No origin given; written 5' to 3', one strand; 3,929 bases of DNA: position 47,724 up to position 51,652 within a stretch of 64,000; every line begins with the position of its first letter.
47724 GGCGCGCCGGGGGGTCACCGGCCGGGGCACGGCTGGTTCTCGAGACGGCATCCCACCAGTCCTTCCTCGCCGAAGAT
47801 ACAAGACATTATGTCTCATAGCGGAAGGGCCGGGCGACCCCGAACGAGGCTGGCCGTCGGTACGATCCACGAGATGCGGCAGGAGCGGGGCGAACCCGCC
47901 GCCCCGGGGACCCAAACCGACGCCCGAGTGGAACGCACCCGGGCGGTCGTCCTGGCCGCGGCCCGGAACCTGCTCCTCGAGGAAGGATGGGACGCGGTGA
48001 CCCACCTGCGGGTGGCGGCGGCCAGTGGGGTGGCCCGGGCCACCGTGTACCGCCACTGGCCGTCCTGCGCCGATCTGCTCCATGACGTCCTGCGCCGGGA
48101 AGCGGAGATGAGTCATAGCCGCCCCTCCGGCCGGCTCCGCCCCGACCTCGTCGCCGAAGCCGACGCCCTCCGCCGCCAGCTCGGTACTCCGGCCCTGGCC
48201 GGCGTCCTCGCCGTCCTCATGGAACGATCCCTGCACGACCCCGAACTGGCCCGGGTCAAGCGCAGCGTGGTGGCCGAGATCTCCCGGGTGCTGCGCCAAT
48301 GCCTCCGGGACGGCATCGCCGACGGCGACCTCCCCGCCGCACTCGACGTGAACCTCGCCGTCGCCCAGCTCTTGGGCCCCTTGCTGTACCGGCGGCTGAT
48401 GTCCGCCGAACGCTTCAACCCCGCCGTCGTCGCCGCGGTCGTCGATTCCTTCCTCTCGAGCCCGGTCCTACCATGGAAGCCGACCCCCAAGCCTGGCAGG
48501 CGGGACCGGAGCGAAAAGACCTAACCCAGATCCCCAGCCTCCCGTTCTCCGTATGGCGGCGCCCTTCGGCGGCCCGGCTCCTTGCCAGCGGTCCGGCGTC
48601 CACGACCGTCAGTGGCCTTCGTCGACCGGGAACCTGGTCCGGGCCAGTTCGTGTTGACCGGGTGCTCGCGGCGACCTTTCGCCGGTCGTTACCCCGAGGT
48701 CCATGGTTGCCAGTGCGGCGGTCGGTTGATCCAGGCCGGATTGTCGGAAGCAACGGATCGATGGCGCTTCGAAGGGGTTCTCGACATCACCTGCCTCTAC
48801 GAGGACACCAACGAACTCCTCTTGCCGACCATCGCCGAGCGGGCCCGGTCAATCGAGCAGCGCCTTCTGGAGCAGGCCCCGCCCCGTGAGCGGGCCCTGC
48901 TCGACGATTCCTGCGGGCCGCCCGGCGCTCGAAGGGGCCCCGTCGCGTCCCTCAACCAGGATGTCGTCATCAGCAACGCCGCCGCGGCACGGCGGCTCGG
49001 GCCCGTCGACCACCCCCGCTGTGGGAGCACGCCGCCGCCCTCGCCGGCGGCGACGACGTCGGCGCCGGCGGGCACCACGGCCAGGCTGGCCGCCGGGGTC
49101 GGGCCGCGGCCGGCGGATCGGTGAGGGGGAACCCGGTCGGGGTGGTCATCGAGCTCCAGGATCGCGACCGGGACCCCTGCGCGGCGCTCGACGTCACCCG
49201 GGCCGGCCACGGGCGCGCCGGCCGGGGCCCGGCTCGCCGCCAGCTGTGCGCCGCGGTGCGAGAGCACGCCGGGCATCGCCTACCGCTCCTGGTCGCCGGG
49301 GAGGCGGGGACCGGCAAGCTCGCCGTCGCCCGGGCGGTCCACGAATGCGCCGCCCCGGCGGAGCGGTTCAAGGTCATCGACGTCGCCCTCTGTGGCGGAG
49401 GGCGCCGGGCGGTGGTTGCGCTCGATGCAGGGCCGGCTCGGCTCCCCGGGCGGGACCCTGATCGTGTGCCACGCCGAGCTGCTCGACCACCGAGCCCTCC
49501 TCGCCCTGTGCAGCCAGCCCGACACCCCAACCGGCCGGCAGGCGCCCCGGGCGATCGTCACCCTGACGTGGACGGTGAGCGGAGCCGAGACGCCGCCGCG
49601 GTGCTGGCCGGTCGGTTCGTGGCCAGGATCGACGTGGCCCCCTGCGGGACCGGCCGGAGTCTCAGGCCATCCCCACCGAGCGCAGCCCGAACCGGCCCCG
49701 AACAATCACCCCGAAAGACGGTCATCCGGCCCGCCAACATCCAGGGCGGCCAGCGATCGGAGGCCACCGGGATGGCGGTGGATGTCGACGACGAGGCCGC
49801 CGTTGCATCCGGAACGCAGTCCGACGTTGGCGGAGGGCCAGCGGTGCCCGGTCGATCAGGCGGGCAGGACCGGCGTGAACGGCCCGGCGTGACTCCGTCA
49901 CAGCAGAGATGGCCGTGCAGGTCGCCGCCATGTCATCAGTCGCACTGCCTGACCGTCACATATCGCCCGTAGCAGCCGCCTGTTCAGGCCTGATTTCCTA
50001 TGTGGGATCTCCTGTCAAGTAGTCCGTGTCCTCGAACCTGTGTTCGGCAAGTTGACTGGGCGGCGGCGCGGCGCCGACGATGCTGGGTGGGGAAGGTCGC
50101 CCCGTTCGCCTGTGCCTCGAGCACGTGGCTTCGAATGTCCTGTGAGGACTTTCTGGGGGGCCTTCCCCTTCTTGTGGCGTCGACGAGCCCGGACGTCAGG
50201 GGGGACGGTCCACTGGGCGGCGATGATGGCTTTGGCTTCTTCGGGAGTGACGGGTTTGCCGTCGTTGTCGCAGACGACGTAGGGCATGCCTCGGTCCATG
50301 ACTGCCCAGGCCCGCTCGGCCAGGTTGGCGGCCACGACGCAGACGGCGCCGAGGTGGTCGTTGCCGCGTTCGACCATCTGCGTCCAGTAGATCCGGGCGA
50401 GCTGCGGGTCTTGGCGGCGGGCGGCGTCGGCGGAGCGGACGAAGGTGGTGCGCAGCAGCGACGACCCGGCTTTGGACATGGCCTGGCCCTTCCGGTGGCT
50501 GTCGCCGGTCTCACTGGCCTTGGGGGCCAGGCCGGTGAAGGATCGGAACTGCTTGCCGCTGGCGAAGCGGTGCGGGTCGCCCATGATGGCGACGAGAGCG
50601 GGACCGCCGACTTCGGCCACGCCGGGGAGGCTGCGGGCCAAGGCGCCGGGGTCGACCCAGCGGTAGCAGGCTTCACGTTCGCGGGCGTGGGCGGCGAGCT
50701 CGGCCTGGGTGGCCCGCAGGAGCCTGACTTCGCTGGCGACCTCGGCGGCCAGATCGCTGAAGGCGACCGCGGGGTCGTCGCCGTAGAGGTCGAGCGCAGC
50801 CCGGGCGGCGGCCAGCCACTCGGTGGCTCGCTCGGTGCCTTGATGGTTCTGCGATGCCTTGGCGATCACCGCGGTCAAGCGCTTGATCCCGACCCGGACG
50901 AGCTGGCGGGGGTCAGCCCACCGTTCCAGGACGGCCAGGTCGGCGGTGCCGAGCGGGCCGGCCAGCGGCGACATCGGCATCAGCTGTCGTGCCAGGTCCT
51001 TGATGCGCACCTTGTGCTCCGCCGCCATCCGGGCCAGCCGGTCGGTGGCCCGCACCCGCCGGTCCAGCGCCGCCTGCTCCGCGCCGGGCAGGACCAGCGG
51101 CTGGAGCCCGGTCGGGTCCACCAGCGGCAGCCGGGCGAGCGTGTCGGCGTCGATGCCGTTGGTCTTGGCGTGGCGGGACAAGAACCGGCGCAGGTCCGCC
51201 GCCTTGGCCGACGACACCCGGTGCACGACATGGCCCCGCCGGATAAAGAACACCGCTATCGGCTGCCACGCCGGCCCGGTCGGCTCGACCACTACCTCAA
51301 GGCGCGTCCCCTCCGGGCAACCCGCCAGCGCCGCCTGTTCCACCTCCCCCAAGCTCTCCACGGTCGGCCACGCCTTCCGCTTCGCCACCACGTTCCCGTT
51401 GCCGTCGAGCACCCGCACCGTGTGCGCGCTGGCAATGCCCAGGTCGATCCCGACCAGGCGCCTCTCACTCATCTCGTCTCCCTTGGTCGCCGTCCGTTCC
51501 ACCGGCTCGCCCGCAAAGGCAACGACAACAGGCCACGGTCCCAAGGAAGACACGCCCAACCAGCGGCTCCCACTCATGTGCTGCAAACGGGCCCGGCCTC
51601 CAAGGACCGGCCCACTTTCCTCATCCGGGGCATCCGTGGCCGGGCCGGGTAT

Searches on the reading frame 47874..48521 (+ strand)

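Call 46: search_protein_families(library=pfam, proteins=[window:47874-48521:+], max_evalue=0.001)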
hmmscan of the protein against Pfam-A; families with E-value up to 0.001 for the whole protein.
window:47874-48521:+ (216 aa): 3 families
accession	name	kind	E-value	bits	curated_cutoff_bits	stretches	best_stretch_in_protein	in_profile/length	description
PF16859.10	TetR_C_11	-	3.2e-18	66.6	32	1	85-192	4-112/113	Tetracyclin repressor-like, C-terminal domain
PF00440.29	TetR_N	-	1e-11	44.9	24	1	27-71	2-46/47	Bacterial regulatory proteins, tetR family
PF13977.11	TetR_C_6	-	1.3e-05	25.8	27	1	102-195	16-111/115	BetI-type transcriptional repressor, C-terminal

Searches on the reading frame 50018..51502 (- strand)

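Call 46: search_protein_families(library=pfam, proteins=[window:50018-51502:-], max_evalue=0.001)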
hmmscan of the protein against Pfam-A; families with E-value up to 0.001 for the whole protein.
window:50018-51502:- (495 aa): 2 families
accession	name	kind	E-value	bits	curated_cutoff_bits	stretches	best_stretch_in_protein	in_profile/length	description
PF02371.22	Transposase_20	-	3.9e-18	66.1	21.3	1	288-372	3-86/87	Transposase IS116/IS110/IS902 family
PF01548.23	DEDD_Tnp_IS110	-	2.5e-13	50.5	29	1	17-176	1-155/155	Transposase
